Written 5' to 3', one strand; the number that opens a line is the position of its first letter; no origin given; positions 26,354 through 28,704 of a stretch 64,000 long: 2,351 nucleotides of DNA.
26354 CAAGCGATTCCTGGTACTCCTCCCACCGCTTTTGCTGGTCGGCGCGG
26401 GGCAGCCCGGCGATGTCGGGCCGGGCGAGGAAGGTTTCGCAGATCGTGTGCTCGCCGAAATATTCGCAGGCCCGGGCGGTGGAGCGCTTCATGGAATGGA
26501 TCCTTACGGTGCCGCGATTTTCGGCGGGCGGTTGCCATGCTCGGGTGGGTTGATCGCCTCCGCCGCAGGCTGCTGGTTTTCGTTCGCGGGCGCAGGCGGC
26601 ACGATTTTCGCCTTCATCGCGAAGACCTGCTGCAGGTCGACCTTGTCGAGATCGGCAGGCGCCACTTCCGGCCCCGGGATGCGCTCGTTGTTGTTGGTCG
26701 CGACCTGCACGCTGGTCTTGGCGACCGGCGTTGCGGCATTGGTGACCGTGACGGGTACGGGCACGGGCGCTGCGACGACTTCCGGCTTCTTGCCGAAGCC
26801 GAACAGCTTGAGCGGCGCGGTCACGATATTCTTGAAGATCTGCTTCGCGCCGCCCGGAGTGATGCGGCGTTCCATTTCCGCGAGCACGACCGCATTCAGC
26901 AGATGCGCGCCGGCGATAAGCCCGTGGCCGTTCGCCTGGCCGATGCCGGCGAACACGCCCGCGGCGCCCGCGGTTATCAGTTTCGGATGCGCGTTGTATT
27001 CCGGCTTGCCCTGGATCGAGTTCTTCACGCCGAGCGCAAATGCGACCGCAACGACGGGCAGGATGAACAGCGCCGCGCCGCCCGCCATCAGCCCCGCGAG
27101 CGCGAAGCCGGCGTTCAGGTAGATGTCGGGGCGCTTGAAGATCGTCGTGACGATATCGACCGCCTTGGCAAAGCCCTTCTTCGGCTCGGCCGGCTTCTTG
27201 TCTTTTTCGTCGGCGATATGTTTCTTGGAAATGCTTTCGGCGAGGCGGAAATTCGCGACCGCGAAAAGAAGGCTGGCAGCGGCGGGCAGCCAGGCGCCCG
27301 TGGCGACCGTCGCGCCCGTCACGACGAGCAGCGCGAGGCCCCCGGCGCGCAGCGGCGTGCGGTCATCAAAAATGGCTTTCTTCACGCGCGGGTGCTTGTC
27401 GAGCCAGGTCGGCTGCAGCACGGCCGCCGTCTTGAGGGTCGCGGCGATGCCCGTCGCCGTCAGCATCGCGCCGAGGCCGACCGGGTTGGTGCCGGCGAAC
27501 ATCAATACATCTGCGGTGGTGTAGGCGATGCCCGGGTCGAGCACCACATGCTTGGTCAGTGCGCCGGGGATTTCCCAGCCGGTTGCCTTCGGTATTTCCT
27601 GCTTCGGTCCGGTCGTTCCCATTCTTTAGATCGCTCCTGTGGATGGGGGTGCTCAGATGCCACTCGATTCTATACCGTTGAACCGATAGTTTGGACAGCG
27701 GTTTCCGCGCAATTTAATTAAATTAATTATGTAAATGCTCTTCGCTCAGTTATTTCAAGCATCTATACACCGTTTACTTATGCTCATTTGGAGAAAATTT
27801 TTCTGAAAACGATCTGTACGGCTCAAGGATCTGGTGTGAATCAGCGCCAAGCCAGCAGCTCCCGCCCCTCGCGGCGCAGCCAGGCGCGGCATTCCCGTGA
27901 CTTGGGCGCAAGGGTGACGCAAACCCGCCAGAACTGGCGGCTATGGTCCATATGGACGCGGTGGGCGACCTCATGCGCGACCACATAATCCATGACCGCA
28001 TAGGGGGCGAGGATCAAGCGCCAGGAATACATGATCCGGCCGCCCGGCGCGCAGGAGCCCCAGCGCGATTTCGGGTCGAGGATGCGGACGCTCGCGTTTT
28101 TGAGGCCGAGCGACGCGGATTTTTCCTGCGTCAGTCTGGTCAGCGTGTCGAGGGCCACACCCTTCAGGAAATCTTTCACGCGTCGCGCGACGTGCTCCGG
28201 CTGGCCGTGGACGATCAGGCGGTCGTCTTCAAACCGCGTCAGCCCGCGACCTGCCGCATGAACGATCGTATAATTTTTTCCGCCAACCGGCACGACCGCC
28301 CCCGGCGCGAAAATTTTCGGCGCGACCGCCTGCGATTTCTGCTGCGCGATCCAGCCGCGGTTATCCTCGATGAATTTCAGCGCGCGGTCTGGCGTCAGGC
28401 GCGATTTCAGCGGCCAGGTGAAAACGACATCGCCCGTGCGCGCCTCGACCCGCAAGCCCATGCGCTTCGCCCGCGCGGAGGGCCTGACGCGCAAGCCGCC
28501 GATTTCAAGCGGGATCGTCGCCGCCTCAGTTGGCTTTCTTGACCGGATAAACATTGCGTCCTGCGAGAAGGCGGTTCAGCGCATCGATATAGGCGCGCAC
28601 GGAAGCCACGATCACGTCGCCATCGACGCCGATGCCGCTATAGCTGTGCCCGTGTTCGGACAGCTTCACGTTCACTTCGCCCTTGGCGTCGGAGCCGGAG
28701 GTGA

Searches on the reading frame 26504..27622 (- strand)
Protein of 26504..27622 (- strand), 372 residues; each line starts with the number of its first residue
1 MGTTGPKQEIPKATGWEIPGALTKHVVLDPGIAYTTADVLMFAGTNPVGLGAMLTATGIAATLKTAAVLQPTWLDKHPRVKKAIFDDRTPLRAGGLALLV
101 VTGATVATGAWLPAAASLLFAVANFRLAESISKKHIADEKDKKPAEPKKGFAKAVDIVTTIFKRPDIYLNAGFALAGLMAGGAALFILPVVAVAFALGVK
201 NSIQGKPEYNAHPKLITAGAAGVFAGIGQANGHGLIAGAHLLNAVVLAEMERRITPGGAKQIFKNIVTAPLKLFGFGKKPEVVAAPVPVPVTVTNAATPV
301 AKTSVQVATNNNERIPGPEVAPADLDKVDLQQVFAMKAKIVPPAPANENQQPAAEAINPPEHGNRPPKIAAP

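Call 3: search_protein_families(library=pfam, proteins=[window:26504-27622:-], max_evalue=1)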
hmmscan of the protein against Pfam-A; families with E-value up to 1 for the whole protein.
window:26504-27622:- (372 aa): 0 families

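Call 4: search_protein_families(library=ncbifam, proteins=[window:26504-27622:-], max_evalue=1)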
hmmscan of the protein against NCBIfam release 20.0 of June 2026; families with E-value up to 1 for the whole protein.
window:26504-27622:- (372 aa): 0 families

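Call 28: find_related_loci(query=A3, collection=genome_contigs, flank=10000)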
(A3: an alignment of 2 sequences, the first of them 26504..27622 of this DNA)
Query A3 (372 aa) in genome_contigs; peptide patterns used: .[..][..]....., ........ (x = any residue, [..] = any of these).
59 stretches matched a pattern; 5 encode a relative of the query (tblastn E <= 1e-3); 5 distinct loci.
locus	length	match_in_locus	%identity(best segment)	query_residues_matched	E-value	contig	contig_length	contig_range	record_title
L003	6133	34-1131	82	1-372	0e+0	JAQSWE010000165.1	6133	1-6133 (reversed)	MAG: Alphaproteobacteria bacterium isolate C_No_T20_C_bin.40 scaffold_13844, whole genome shotgun sequence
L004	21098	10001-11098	81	1-372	0e+0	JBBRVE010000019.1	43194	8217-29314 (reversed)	MAG: Bdellovibrionales bacterium isolate La3_metabat2.091 La3_metabat2.091_K_1939619_L_43194_cov_12.0006, whole genome s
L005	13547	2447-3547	81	1-372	0e+0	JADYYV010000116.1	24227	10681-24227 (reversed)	MAG: Alphaproteobacteria bacterium isolate SJ545 c_000000612072, whole genome shotgun sequence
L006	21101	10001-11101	82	1-372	2e-178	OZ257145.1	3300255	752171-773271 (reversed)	MAG: Alphaproteobacteria bacterium isolate 69972d1d-dbf9-468a-a7e1-338fb8fe1a5a genome assembly, chromosome: 1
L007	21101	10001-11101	80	1-372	2e-176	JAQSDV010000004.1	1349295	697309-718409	MAG: bacterium isolate D1-2020 MAG006 NODE_2_length_1349295_cov_27.895650, whole genome shotgun sequence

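Call 48: search_protein_families(library=padloc, proteins=[window:26504-27622:-], max_evalue=0.1)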
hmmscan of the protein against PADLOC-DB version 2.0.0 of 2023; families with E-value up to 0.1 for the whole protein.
window:26504-27622:- (372 aa): 0 families

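Call 49: search_protein_families(library=phrogs, proteins=[window:26504-27622:-], max_evalue=0.1)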
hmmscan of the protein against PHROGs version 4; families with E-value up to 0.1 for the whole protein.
window:26504-27622:- (372 aa): 0 families

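Call 50: find_homologous_proteins(query=A3, max_evalue=0.001)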
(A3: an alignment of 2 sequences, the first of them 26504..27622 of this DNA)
Query A3 (2 sequences) (372 aa, profile of the alignment): 56 proteins with E <= 0.001 among 8000 candidates.
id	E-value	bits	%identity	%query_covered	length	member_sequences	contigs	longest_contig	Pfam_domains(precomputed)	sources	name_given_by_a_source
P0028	2.3e-244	829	81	100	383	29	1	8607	-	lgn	-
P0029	1.0e-239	813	100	100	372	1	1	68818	-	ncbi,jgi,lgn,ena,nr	ncbi:MAG TPA: hypothetical protein VEF76_07175 [Patescibacteria group bacterium]|nr:hypothetical pro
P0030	2.3e-225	766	84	100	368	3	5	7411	-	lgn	-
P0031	1.0e-219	747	80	100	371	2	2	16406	-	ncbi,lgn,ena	-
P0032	6.1e-164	564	68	100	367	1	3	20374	-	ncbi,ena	-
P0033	5.7e-159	547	65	100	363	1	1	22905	-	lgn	-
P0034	4.7e-157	541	65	100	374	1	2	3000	-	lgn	-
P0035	5.0e-156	538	66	99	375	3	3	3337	-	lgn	-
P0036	6.2e-152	524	65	98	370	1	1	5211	-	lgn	-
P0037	2.2e-129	450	54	99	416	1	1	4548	-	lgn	-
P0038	2.0e-126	440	57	99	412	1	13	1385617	-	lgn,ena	-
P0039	2.7e-125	437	54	98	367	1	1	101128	-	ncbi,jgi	jgi:hypothetical protein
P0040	7.3e-125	435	55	95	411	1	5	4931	-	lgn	-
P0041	2.9e-123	430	56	98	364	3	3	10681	-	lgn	-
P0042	1.4e-122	428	56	99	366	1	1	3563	-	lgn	-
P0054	7.8e-106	373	55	92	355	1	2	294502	-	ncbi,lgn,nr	ncbi:MAG: hypothetical protein PW788_03395 [Micavibrio sp.]|nr:hypothetical protein [Micavibrio sp.]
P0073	3.7e-77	278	50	73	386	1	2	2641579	-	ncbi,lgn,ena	-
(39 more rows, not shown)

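Call 51: find_encoding_contigs(protein=P0054, flank=7000, max_places=1)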
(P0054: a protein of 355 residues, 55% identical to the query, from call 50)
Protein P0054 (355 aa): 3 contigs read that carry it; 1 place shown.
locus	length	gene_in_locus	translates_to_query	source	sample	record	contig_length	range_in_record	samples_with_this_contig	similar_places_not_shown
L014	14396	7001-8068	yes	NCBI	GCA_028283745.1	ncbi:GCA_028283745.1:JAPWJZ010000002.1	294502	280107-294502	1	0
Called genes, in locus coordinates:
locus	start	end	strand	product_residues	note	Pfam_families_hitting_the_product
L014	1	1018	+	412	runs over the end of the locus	PF01546:Peptidase_M20, PF07687:M20_dimer (weak)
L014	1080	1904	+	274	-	-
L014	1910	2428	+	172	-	PF04073:tRNA_edit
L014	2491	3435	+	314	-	PF08534:Redoxin (weak), PF00085:Thioredoxin, PF00578:AhpC-TSA (weak), PF13098:Thioredoxin_2 (weak), PF13905:Thioredoxin_8 (faint), PF13432:TPR_16 (weak), PF14559:TPR_19 (weak), PF14561:TPR_20, +1 more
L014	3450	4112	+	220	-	PF02190:LON_substr_bdg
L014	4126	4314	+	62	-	PF03966:Trm112p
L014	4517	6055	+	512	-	PF00682:HMGL-like, PF22617:HCS_D2, PF08502:LeuA_dimer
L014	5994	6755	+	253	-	PF01863:YgjP-like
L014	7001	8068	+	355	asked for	-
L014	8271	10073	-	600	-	PF00575:S1, PF24685:OB_RRP5_4th (faint), PF00575:S1, PF00575:S1, PF23459:S1_RRP5 (weak), PF00575:S1, PF23459:S1_RRP5 (weak), PF00575:S1, +1 more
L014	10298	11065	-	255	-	PF02224:Cytidylate_kin, PF13189:Cytidylate_kin2 (weak), PF13207:AAA_17 (weak)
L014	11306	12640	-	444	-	PF00275:EPSP_synthase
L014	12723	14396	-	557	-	PF00990:GGDEF, PF00563:EAL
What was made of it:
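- M372 exists without the array (L014, call 51).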

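Call 52: find_encoding_contigs(protein=P0073, flank=7000, max_places=1)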
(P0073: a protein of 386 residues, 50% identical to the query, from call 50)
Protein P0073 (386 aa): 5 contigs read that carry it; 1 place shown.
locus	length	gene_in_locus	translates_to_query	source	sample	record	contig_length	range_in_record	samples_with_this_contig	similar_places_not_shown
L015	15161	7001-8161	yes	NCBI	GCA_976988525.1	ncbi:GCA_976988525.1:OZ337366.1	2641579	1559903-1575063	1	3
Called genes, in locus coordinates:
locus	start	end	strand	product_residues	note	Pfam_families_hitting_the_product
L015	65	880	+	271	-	-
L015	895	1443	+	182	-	PF12796:Ank_2, PF13606:Ank_3 (faint), PF00023:Ank (weak), PF12796:Ank_2 (weak), PF13637:Ank_4 (weak)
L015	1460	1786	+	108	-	-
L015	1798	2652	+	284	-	PF13606:Ank_3 (faint), PF00023:Ank (faint), PF12796:Ank_2 (weak), PF13637:Ank_4 (faint), PF13857:Ank_5 (faint), PF12796:Ank_2 (weak)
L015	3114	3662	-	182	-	-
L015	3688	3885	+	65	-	-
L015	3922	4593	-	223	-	-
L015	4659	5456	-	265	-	PF00248:Aldo_ket_red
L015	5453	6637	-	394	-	PF00890:FAD_binding_2 (weak), PF01266:DAO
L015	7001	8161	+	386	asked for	-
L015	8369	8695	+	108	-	-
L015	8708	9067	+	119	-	-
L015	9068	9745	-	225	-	PF00702:Hydrolase, PF12710:HAD, PF13419:HAD_2, PF13242:Hydrolase_like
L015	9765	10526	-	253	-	PF02342:TerD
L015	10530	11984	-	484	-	PF02934:GatB_N, PF02637:GatB_Yqey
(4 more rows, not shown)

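Call 53: find_encoding_contigs(protein=P0032, flank=7000, max_places=1)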
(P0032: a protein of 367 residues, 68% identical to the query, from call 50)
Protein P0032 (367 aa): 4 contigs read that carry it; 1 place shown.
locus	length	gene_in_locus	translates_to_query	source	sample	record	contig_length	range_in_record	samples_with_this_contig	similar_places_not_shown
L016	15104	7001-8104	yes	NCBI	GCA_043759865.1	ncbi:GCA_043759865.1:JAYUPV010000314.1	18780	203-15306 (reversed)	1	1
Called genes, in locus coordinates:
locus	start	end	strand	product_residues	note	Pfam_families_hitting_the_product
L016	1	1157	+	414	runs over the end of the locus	PF01546:Peptidase_M20, PF07687:M20_dimer (weak)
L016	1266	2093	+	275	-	-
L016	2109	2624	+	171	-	PF04073:tRNA_edit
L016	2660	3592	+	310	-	PF00085:Thioredoxin, PF00578:AhpC-TSA (weak), PF13098:Thioredoxin_2, PF13905:Thioredoxin_8 (faint), PF14559:TPR_19 (weak), PF14561:TPR_20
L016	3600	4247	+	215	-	PF02190:LON_substr_bdg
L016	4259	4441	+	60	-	PF03966:Trm112p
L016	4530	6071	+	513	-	PF00682:HMGL-like, PF22617:HCS_D2, PF08502:LeuA_dimer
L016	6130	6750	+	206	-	PF01863:YgjP-like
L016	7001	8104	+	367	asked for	-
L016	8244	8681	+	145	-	-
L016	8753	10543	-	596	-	PF00575:S1, PF21710:Spt6_S1 (faint), PF00575:S1, PF23459:S1_RRP5 (weak), PF00575:S1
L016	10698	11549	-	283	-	PF00406:ADK (weak), PF02224:Cytidylate_kin, PF13189:Cytidylate_kin2, PF13207:AAA_17 (weak)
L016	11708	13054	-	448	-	PF00275:EPSP_synthase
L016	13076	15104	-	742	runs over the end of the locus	?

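Call 67: predict_structure(alignment_id=A4)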
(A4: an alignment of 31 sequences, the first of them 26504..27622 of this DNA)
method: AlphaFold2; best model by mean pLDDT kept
length: 372 residues; sequences in the alignment: 31
mean_pLDDT: 73.0   pTM: 0.62
mean pLDDT of the five models: 73.0, 72.9, 68.3, 67.0, 65.2
residues with pLDDT >= 90: 73; 70-90: 172; 50-70: 40; < 50: 87
segments of 3 or more residues with pLDDT < 50: 1-7, 280-319, 328-331, 336-342, 344-368, 370-372
pLDDT, mean of each block of 10 residues (from residue 1): 41 86 86 89 88 94 92 93 89 94 93 92 89 65 71 83 83 81 78 86 83 87 87 84 86 84 78 63 41 33 36 43 54 47 44 39 45 40
secondary structure, 60 per line:
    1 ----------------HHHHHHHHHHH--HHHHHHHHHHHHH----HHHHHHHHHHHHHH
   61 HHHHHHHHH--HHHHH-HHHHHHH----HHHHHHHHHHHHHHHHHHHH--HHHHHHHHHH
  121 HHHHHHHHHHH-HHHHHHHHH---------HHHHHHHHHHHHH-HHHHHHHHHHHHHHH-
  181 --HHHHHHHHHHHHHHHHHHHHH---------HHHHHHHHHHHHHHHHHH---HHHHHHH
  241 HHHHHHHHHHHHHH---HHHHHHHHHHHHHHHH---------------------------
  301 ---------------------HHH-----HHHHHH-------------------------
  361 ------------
elements in order: H17-27 H30-42 H47-69 H72-76 H78-84 H89-108 H111-131 H133-141 H151-163 H165-179 H183-203 H213-230 H234-254 H258-273 H330-335

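Call 69: fold_search(model_id=the predicted structure, library=pdb)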
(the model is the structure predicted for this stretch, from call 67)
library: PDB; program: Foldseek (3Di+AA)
matches with E <= 10: 100; with E <= 0.001: 0
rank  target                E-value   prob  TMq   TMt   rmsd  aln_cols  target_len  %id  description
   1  9iyb_A                3.3e-01  0.41  0.21  0.24  17.6       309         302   14  Cryo-EM Structure of the Prostaglandin D2 Receptor 2-PGD2 Coupled to G Protein (released 2024-12-04)
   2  8xqi_A                3.9e-01  0.33  0.19  0.22  14.5       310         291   12  Cryo-EM structure of human dimeric Apelin receptor. (released 2025-01-22)
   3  8z74_D                1.4e+00  0.16  0.19  0.23  14.6       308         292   10  Cryo-EM structure of APJR complex with agonistic antibody (released 2025-01-22)
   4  6le6_A                1.6e+00  0.12  0.13  0.12  18.3       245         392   11  Structure of LNLPTQGRAR bound FEM1C (released 2020-10-21)
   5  4bv0_A                1.9e+00  0.10  0.17  0.19  19.9       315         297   11  High Resolution Structure of Evolved Agonist-bound Neurotensin Receptor 1 Mutant without Lysozyme Fusion (released 2014-01-29)
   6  4q25_A                1.9e+00  0.08  0.12  0.19  20.7       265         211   11  Crystal structure of PhoU from Pseudomonas aeruginosa (released 2015-02-18)
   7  6lf0_A                2.0e+00  0.08  0.12  0.12  18.2       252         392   12  Structure of FEM1C (released 2020-10-21)
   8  4q25_B                2.2e+00  0.06  0.11  0.15  20.4       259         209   12  Crystal structure of PhoU from Pseudomonas aeruginosa (released 2015-02-18)
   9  5cwp                  2.3e+00  0.20  0.21  0.28  11.6       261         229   11  Crystal structure of de novo designed helical repeat protein DHR79 (released 2015-12-16)
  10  8zr5_C                2.3e+00  0.12  0.20  0.23  17.3       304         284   12  Cryo-EM Structure of GPR119-Gs-Firuglipel complex (released 2024-06-19)
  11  6ley_A                2.5e+00  0.10  0.11  0.11  18.3       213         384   12  Structure of Sil1G bound FEM1C (released 2020-10-21)
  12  4qtn_A                2.6e+00  0.20  0.25  0.33  10.4       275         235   12  Crystal structure of the Vitamin B3 transporter PnuC (released 2014-10-08)
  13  9p91_A                2.9e+00  0.06  0.13  0.06  20.6       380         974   11  Avian TRPM8 (Parus major) semi-swapped, ligand-free structure resolved in cell vesicles using cryo-EM (released 2026-03-25)
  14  7zdv_C                3.0e+00  0.07  0.17  0.14  23.1       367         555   13  IF(apo/as isolated) conformation of CydDC mutant (E500Q.C) in AMP-PNP(CydD) bound state (Dataset-20) (released 2023-04-19)
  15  8r5s_G                3.0e+00  0.06  0.12  0.17  22.9       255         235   17  t113 - De-novo designed soluble homotetramer (released 2024-11-27)
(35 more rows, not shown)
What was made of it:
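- Tried and rejected: Foldseek of the membrane-protein model against PDB had a best E of 0.33 (call 69).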

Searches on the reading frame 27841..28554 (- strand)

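Call 3: search_protein_families(library=pfam, proteins=[window:27841-28554:-], max_evalue=1)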
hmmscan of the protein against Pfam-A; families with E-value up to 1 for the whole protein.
window:27841-28554:- (237 aa): 4 families
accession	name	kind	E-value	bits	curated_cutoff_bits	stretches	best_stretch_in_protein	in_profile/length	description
PF01863.23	YgjP-like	-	2.6e-42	145.6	26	1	31-228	2-206/207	YgjP-like, metallopeptidase domain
PF08325.16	WLM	-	0.00085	19.9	26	1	189-221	84-116/190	WLM domain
PF12388.14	Peptidase_M57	-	0.22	11.6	21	1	170-211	115-156/212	Dual-action HEIGH metallo-peptidase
PF14419.11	SPOUT_MTase_2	-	0.24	11.2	28.4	1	96-156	18-79/173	AF2226-like SPOUT RNA Methylase fused to THUMP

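Call 4: search_protein_families(library=ncbifam, proteins=[window:27841-28554:-], max_evalue=1)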
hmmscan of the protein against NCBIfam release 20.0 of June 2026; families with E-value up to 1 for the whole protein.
window:27841-28554:- (237 aa): 1 family
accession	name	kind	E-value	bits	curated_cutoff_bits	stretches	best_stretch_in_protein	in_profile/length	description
NF050010.1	Zn_HExGHH_YpfJ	equivalog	0.63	9.5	250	1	188-201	161-174/285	KPN_02809 family neutral zinc metallopeptidase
